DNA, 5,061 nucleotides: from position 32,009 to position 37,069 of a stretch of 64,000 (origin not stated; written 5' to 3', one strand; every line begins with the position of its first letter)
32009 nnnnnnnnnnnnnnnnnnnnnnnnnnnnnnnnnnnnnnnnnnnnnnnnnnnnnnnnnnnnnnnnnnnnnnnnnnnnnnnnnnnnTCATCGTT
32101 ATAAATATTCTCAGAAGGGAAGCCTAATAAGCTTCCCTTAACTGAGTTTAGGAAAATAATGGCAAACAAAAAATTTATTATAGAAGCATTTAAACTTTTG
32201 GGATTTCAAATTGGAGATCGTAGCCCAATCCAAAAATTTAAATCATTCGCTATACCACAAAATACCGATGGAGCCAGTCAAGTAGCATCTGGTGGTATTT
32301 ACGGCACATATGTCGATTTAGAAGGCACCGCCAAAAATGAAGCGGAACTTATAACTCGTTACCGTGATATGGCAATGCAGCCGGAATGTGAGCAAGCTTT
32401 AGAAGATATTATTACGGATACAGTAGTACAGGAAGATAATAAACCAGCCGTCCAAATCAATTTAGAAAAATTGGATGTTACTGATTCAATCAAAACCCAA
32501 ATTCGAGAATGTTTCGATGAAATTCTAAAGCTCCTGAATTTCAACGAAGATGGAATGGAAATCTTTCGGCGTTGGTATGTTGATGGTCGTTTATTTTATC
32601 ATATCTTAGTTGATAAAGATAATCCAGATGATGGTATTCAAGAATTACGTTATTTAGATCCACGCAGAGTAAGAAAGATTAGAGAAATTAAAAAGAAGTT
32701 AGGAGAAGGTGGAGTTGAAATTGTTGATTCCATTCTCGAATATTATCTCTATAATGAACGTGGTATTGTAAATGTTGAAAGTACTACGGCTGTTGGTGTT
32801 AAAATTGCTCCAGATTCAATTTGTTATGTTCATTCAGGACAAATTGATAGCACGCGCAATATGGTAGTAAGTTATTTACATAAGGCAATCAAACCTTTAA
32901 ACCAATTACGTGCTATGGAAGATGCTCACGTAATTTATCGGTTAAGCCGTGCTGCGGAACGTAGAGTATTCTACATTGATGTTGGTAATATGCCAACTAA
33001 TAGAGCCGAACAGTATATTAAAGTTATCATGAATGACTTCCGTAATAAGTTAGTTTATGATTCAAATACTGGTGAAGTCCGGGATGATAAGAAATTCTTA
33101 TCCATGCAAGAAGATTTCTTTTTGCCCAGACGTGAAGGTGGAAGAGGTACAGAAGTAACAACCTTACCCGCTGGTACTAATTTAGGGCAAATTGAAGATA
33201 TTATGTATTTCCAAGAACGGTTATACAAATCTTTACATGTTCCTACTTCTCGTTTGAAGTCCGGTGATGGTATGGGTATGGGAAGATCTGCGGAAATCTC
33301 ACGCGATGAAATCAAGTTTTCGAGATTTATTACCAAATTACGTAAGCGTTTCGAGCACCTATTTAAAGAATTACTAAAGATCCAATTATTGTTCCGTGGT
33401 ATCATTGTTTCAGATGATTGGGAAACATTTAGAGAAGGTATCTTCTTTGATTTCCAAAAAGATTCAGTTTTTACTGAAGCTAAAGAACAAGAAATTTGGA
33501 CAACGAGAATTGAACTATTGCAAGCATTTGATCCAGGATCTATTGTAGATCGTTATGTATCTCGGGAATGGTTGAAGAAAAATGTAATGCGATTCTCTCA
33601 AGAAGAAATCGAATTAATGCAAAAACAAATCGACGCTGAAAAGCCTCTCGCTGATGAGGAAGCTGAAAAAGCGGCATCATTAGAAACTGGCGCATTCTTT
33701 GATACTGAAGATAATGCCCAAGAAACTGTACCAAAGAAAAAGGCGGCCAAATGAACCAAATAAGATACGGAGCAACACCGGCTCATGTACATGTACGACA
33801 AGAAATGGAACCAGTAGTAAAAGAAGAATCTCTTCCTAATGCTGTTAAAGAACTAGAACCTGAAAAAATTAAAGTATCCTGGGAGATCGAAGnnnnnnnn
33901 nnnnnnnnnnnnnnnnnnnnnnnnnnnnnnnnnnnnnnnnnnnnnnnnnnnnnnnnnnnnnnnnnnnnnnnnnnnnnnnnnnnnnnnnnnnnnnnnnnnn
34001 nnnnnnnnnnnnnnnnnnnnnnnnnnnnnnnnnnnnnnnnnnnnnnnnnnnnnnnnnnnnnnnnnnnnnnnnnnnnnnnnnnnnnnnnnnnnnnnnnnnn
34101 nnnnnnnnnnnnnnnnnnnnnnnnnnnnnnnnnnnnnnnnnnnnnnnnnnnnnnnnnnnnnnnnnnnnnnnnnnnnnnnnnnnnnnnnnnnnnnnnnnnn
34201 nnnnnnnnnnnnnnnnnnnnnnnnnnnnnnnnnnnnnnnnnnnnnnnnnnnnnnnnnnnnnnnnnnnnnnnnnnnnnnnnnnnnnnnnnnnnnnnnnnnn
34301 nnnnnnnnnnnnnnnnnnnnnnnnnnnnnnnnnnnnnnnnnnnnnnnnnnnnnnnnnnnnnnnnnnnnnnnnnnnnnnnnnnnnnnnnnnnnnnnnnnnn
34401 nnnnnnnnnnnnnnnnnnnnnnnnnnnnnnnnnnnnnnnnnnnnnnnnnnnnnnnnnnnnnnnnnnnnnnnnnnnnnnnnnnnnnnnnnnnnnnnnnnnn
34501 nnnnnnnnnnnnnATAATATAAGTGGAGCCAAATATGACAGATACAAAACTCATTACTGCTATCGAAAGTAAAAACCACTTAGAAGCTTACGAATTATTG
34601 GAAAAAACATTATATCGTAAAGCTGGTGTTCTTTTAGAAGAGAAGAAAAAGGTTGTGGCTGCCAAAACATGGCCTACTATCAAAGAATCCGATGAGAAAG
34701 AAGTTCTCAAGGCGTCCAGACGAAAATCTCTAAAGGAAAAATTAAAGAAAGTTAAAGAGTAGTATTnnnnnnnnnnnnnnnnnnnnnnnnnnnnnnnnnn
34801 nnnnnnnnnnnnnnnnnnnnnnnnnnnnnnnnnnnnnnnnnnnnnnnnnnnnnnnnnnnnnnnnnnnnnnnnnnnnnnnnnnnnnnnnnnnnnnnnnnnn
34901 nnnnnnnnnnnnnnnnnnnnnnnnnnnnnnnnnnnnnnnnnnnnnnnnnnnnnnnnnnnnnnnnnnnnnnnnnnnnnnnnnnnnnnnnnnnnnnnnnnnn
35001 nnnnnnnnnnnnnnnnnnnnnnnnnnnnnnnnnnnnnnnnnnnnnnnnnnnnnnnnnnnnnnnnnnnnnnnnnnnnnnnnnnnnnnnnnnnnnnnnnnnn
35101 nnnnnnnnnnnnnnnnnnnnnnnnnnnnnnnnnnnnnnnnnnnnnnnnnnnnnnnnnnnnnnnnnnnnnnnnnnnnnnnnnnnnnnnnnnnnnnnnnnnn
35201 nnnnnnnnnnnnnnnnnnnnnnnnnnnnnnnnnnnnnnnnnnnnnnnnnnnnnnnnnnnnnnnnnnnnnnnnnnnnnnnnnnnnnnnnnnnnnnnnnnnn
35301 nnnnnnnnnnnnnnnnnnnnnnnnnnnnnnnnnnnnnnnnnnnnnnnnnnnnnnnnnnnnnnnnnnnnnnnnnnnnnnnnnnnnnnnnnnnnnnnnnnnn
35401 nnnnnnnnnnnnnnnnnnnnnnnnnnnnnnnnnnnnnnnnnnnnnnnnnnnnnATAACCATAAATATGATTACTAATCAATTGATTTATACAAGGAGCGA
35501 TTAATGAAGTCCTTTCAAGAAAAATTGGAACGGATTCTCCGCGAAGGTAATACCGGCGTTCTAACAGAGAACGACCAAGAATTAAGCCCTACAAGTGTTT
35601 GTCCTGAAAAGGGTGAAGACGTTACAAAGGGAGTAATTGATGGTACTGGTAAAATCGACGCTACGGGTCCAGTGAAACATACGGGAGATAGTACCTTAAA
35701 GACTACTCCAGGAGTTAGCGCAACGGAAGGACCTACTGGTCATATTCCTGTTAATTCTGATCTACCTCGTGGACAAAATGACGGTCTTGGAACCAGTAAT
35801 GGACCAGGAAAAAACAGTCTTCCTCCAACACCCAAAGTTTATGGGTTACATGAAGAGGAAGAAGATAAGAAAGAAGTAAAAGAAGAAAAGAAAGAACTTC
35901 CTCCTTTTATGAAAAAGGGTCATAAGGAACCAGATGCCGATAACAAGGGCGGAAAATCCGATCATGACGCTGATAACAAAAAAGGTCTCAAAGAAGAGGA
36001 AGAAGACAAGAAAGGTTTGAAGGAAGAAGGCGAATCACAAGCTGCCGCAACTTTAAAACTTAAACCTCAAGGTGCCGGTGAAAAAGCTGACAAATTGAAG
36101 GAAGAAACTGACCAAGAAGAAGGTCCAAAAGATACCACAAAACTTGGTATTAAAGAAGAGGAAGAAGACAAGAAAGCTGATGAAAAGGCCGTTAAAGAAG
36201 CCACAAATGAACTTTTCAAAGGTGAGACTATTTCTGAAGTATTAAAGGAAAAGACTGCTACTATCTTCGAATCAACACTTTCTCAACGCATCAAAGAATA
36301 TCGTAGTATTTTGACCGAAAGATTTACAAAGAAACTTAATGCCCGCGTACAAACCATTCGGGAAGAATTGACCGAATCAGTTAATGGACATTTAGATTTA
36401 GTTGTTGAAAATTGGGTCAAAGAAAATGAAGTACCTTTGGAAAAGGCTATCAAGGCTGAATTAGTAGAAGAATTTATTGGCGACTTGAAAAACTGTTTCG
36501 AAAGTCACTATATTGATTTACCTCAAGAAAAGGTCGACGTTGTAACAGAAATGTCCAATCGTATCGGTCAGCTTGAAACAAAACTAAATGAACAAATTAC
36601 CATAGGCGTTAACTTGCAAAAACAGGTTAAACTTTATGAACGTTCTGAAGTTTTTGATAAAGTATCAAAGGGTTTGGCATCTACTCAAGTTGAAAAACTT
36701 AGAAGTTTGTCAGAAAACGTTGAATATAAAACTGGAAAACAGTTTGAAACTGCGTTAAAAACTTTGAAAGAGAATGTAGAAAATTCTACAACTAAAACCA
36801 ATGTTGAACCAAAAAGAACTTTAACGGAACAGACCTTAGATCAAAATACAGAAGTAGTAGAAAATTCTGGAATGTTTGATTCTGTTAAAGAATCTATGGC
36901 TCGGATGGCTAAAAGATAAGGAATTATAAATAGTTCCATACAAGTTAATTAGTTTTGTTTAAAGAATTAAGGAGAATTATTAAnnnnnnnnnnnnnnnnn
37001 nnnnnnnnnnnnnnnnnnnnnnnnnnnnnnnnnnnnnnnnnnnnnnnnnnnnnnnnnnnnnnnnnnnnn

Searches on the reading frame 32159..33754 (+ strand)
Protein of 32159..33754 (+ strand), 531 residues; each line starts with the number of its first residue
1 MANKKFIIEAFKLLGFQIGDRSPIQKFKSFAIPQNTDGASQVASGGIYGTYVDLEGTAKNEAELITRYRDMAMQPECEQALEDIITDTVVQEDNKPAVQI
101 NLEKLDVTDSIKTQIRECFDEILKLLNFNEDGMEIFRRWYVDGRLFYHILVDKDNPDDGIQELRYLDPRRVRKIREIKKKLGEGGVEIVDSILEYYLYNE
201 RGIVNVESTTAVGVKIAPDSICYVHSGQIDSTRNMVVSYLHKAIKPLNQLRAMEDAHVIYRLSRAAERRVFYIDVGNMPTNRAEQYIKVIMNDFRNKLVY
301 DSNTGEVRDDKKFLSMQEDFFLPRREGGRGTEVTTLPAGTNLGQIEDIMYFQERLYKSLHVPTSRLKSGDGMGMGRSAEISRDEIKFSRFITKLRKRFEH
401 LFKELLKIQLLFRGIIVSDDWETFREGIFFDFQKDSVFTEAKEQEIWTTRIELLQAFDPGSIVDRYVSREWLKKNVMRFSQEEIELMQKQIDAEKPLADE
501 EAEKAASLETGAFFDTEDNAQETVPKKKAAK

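Call 10: search_protein_families(library=phrogs, proteins=[window:32159-33754:+])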
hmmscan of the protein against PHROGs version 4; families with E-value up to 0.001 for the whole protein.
window:32159-33754:+ (531 aa): 2 families
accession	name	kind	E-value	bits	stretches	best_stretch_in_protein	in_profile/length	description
phrog_213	-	head and packaging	1.9e-194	648.2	1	12-506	4-509/528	portal protein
phrog_21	-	head and packaging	0.00078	18.3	0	65-259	74-285/1362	portal protein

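Call 12: search_dna_similar(query=window:32159-33754:+, collection=phages, mode=protein, max_rows=15)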
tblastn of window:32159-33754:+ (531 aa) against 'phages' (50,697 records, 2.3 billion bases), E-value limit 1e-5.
Records with a match: 2595; places in all: 2597; records where one place covers at least 80% of the query: 2434.
Best place of each record, by identity: <60% 2595.
By first word of the organism name: Escherichia 667; Synechococcus 382; Klebsiella 331; Salmonella 202; Vibrio 134; Shigella 89; Aeromonas 80; Acinetobacter 71; Cyanophage 62; Enterobacter 58; and 63 more.
By host as written in the record: - 466; Escherichia coli 278; Klebsiella pneumoniae 115; Synechococcus 107; Synechococcus sp. 41; Escherichia coli O157:H7 38; Salmonella enterica 29; Synechococcus sp. WH7803 28; and 575 more.
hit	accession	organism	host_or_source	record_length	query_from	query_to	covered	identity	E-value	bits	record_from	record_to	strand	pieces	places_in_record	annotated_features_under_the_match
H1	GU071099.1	Prochlorococcus phage P-RSM4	Prochlorococcus sp. MIT9303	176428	5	523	98%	48.9%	4e-159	507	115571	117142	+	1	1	gp20: portal vertex protein of head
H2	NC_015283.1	Prochlorococcus phage P-RSM4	Prochlorococcus sp. MIT9303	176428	5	523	98%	48.9%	4e-159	507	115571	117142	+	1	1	gp20: portal protein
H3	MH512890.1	Cyanophage S-TIM4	Synechococcus sp. WH8102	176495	5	523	98%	48.9%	4e-159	507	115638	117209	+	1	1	gp20: portal vertex protein of head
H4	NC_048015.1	Cyanophage S-TIM4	Synechococcus sp. WH8102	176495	5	523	98%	48.9%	4e-159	507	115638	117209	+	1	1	gp20: portal protein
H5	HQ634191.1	Cyanophage Syn10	Synechococcus sp. WH8017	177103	12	526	97%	49.2%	2e-157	502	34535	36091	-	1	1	hypothetical protein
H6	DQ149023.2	Synechococcus phage syn9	-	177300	12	526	97%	49.2%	2e-157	502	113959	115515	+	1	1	portal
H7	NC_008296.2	Synechococcus phage syn9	Synechococcus sp. WH 8012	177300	12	526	97%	49.2%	2e-157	502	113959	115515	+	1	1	20: portal protein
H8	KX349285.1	Synechococcus phage S-RIM8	Synechococcus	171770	5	511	95%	50.0%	3e-160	510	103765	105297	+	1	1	portal vertex protein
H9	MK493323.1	Synechococcus phage S-RIM8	Synechococcus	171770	5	511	95%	50.0%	3e-160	510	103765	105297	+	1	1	portal vertex protein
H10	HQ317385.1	Synechococcus phage S-RIM8 A.HR5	Synechococcus sp. WH7803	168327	5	511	95%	50.0%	5e-160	509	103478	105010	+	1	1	capsid assembly protein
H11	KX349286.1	Synechococcus phage S-RIM8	Synechococcus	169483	5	511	95%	50.0%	5e-160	509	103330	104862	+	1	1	portal vertex protein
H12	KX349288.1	Synechococcus phage S-RIM8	Synechococcus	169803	5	511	95%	50.0%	5e-160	509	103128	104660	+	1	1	portal vertex protein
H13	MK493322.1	Synechococcus phage S-RIM8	Synechococcus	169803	5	511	95%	50.0%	5e-160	509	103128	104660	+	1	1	portal vertex protein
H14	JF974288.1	Synechococcus phage S-RIM8 A.HR1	Synechococcus sp. WH7803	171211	5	511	95%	50.0%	5e-160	509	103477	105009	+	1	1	portal protein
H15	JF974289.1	Synechococcus phage S-RIM8 A.HR3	Synechococcus sp. WH7803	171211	5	511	95%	50.0%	5e-160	509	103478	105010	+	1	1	portal protein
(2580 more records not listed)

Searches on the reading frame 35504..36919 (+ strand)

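Call 10: search_protein_families(library=phrogs, proteins=[window:35504-36919:+])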
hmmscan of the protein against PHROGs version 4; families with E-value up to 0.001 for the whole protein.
window:35504-36919:+ (471 aa): 1 family
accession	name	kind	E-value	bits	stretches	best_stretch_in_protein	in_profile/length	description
phrog_237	-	head and packaging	7.9e-60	204.4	1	156-469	42-356/364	head scaffolding protein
